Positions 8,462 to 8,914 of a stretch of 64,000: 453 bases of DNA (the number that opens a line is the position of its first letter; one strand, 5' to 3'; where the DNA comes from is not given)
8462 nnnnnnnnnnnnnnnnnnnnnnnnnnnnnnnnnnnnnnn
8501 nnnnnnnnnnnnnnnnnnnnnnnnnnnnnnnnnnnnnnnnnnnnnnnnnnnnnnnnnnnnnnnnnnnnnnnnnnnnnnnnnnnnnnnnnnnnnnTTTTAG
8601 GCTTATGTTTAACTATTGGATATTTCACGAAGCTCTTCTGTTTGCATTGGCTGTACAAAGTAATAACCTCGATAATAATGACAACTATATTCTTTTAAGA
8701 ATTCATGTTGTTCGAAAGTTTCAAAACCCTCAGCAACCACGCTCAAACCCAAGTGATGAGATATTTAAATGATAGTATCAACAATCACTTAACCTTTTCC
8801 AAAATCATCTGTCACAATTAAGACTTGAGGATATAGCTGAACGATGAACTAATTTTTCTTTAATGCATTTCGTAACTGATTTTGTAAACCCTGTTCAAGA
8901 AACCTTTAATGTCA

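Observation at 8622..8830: Degraded EAL-domain (c-di-GMP phosphodiesterase) pseudogene in a supposedly empty intergenic region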

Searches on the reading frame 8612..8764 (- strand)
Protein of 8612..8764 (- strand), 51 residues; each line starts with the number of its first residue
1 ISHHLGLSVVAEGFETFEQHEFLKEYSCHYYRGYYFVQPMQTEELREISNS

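Call 6: search_protein_families(library=pfam, proteins=[window:8612-8764:-], max_evalue=1)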
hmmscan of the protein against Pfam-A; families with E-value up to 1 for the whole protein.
seq(51 aa): 1 family
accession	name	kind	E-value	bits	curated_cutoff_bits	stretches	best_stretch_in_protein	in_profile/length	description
PF00563.25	EAL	-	3.7e-07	30.2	31.3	1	2-39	199-236/236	EAL domain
